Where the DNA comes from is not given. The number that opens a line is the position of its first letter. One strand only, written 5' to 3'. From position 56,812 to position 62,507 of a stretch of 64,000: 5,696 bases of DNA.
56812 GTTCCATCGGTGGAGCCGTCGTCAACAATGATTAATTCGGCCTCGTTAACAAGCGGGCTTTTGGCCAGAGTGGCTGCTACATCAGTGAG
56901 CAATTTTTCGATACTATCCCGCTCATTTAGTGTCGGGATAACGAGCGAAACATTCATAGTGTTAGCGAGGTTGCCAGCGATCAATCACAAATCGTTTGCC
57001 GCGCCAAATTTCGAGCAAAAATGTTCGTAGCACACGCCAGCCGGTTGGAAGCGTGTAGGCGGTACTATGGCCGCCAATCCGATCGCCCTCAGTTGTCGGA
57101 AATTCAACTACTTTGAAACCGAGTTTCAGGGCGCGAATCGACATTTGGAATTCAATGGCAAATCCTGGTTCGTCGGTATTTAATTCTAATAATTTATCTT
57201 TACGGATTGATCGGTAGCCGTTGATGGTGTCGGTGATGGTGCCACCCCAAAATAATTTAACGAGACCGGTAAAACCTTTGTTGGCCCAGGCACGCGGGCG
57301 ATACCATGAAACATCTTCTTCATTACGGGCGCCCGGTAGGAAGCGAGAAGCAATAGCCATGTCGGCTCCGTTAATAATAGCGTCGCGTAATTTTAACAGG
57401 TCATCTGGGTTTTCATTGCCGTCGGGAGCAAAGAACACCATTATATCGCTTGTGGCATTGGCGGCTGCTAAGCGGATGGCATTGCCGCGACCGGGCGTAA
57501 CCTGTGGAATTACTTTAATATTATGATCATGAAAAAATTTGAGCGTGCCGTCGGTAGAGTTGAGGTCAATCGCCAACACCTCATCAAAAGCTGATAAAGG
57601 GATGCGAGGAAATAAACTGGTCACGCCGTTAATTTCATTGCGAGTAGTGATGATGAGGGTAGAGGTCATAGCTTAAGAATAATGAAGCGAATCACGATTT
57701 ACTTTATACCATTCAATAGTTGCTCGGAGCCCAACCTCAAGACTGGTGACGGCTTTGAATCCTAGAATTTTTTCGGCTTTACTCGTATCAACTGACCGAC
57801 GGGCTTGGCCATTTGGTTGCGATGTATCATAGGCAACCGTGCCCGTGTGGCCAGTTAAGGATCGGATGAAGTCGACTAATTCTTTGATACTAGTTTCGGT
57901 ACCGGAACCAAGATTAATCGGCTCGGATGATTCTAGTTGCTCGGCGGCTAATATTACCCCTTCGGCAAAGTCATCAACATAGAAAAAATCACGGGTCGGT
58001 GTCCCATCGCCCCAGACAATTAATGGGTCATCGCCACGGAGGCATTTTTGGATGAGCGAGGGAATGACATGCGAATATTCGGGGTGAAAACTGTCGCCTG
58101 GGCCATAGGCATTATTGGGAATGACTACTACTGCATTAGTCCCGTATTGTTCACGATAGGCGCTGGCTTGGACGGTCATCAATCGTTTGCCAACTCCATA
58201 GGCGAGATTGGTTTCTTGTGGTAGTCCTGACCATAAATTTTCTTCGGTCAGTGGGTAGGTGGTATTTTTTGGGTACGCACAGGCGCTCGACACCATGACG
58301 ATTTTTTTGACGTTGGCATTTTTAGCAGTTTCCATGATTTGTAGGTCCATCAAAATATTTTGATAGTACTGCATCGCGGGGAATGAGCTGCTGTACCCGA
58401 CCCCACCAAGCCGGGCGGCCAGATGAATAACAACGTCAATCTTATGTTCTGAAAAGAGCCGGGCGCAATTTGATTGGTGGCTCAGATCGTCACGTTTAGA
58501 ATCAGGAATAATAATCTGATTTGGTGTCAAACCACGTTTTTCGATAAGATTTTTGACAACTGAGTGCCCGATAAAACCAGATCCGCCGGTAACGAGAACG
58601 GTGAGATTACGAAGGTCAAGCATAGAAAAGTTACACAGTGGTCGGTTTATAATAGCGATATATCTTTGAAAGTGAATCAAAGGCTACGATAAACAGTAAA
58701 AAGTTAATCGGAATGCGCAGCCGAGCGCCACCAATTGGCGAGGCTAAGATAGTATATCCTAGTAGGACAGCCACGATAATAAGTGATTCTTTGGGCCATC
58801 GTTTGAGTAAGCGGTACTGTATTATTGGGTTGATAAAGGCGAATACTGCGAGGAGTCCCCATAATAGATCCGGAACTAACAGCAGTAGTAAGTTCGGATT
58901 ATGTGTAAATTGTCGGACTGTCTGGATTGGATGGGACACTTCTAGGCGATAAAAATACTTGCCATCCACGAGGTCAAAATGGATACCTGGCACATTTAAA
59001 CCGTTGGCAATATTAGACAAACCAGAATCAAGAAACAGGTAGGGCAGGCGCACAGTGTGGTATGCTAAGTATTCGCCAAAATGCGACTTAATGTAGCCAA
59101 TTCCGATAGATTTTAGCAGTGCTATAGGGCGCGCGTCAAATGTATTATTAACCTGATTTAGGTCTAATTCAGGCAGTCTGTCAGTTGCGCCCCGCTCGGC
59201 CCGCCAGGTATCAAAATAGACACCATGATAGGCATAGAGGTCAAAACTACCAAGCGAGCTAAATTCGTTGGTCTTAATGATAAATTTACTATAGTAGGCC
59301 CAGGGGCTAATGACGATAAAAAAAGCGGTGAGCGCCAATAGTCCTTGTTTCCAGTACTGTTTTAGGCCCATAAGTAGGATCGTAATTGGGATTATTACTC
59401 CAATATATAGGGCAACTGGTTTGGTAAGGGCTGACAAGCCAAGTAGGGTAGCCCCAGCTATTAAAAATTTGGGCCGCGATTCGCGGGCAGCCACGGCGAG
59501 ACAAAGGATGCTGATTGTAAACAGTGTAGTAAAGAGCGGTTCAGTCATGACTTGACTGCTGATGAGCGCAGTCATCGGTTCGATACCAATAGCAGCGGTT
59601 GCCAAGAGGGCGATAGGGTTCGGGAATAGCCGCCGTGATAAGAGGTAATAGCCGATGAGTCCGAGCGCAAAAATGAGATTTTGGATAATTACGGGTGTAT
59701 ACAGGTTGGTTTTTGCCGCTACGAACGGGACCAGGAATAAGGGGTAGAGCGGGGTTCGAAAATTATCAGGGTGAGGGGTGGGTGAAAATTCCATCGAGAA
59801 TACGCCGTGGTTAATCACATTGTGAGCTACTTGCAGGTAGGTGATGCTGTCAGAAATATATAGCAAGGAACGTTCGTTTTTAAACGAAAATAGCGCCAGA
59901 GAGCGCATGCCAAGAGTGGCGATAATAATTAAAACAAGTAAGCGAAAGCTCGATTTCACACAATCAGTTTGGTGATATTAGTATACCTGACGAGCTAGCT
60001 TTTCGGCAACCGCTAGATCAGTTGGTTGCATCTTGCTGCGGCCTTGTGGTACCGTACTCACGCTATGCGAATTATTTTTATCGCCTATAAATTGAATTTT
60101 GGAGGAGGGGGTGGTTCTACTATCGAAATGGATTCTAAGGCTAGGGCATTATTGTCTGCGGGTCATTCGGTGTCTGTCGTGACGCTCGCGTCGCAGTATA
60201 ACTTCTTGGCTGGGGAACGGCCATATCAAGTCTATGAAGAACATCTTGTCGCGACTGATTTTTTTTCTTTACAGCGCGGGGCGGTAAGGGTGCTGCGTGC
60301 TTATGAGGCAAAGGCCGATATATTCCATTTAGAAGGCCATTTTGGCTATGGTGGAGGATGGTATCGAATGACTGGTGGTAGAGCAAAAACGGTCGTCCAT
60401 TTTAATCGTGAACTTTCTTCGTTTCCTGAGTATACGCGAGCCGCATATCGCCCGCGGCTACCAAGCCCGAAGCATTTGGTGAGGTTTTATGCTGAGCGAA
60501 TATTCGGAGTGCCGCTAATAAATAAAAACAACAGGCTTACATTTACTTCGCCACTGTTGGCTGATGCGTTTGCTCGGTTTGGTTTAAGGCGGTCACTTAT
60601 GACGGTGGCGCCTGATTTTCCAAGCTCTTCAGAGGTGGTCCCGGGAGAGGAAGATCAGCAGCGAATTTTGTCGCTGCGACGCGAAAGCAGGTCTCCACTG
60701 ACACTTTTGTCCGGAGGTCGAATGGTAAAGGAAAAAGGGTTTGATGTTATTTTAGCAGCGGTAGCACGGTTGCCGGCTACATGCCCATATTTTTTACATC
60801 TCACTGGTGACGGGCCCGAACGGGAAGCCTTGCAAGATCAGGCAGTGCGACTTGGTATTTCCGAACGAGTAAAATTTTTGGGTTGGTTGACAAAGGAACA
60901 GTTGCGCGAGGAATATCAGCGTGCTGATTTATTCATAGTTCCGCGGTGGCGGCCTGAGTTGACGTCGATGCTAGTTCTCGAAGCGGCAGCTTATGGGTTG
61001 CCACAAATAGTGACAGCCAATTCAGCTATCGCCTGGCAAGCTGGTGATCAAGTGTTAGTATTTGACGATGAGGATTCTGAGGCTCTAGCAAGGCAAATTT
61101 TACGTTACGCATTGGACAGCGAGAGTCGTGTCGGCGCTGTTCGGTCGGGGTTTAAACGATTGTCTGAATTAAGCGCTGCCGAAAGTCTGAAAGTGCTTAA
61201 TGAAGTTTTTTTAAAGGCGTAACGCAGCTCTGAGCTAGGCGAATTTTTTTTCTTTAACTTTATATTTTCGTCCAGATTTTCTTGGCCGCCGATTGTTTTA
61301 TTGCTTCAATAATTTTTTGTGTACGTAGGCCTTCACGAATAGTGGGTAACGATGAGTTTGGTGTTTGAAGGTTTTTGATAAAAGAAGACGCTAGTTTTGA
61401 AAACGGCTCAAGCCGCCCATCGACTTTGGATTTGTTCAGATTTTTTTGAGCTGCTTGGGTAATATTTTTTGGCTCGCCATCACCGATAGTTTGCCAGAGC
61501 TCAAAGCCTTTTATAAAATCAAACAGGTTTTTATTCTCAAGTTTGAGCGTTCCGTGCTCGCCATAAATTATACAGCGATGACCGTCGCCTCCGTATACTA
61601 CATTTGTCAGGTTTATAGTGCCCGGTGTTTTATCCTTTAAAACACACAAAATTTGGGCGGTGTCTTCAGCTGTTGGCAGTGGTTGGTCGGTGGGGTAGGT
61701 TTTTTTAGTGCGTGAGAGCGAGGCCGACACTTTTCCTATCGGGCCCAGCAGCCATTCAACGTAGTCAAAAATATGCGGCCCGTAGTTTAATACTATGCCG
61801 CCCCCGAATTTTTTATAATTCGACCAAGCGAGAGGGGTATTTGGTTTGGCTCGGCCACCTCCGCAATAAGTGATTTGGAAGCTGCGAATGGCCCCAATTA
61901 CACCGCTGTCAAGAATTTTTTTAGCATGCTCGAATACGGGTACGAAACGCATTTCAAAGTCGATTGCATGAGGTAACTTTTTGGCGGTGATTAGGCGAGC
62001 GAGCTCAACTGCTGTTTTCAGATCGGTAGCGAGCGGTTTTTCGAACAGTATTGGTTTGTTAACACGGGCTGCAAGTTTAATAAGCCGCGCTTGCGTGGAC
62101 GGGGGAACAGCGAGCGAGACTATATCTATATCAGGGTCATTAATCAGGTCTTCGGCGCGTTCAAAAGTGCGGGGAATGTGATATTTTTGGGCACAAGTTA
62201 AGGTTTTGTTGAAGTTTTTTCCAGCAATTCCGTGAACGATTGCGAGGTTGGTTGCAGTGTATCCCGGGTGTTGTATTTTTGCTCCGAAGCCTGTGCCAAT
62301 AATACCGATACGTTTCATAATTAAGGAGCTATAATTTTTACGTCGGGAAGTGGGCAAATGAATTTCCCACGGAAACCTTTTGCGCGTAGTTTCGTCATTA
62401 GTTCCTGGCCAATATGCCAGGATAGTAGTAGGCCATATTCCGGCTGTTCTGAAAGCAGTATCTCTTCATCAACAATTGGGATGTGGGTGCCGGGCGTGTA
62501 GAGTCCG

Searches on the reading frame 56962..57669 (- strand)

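Call 10: search_protein_families(library=pfam, proteins=[window:56962-57669:-], max_evalue=0.00001)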
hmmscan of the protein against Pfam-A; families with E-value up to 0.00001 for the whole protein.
window:56962-57669:- (235 aa): 1 family
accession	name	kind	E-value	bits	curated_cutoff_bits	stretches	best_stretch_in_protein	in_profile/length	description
PF00535.33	Glycos_transf_2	-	5.6e-13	49.6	23.3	1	6-160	3-164/168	Glycosyl transferase family 2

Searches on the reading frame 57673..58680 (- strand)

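Call 10: search_protein_families(library=pfam, proteins=[window:57673-58680:-], max_evalue=0.00001)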
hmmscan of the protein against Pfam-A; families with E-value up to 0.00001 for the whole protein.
window:57673-58680:- (335 aa): 4 families
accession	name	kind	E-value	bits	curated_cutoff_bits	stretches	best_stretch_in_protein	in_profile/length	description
PF01370.27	Epimerase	-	4.3e-55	187.2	20.9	1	28-258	1-240/240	NAD dependent epimerase/dehydratase family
PF16363.11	GDP_Man_Dehyd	-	8.3e-35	121.2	27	1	29-320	1-331/332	GDP-mannose 4,6 dehydratase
PF02719.21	Polysacc_synt_2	-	2e-10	40.8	20.2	0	65-135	62-131/293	Polysaccharide biosynthesis protein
PF01073.25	3Beta_HSD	-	5.6e-09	35.9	22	1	29-253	1-236/280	3-beta hydroxysteroid dehydrogenase/isomerase family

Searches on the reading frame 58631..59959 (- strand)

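Call 10: search_protein_families(library=pfam, proteins=[window:58631-59959:-], max_evalue=0.00001)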
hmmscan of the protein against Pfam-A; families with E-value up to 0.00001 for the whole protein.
window:58631-59959:- (442 aa): 1 family
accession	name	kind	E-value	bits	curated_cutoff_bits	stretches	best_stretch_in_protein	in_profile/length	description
PF13231.12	PMT_2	-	1.7e-07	32.1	26.1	1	90-223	25-160/160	Dolichyl-phosphate-mannose-protein mannosyltransferase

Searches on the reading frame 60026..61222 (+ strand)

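Call 10: search_protein_families(library=pfam, proteins=[window:60026-61222:+], max_evalue=0.00001)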
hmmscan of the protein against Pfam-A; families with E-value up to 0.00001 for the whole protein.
window:60026-61222:+ (398 aa): 5 families
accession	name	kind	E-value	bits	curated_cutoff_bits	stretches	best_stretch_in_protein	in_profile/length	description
PF00534.26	Glycos_transf_1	-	4.4e-26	91.9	26.4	1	224-369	15-163/172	Glycosyl transferases group 1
PF13692.12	Glyco_trans_1_4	-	4.2e-24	85.9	27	1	226-361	3-139/142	Glycosyl transferases group 1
PF13439.12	Glyco_transf_4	-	1.2e-08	35.6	28.5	1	38-196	11-163/170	Glycosyltransferase Family 4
PF13579.12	Glyco_trans_4_4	-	5.4e-07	30.5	29.7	0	30-196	2-156/158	Glycosyl transferase 4-like domain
PF13524.12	Glyco_trans_1_2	-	6.3e-06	26.6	25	0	272-378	27-128/144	Glycosyl transferase-like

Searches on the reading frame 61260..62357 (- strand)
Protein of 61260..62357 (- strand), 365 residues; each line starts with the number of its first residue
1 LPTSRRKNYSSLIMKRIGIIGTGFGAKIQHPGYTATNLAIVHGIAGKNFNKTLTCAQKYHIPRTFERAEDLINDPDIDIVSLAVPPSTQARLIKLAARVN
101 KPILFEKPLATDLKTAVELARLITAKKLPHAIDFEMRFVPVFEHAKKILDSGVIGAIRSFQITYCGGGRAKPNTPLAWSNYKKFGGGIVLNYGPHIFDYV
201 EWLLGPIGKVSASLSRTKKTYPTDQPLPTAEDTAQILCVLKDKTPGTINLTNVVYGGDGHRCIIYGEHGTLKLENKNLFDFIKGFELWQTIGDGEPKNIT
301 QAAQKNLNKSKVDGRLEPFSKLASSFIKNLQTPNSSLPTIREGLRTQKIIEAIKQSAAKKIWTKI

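Call 10: search_protein_families(library=pfam, proteins=[window:61260-62357:-], max_evalue=0.00001)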
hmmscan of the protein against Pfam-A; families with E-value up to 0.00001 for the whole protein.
window:61260-62357:- (365 aa): 3 families
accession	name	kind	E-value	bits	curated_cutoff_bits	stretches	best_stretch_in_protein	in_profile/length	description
PF22725.1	GFO_IDH_MocA_C3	-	5.3e-24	85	27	1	142-271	1-123/124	GFO/IDH/MocA C-terminal domain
PF02894.22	GFO_IDH_MocA_C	-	7.6e-24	85.2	22.9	1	146-363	1-216/218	Oxidoreductase family, C-terminal alpha/beta domain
PF01408.29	GFO_IDH_MocA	-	2.8e-18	67.2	24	1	16-127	2-113/120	Oxidoreductase family, NAD-binding Rossmann fold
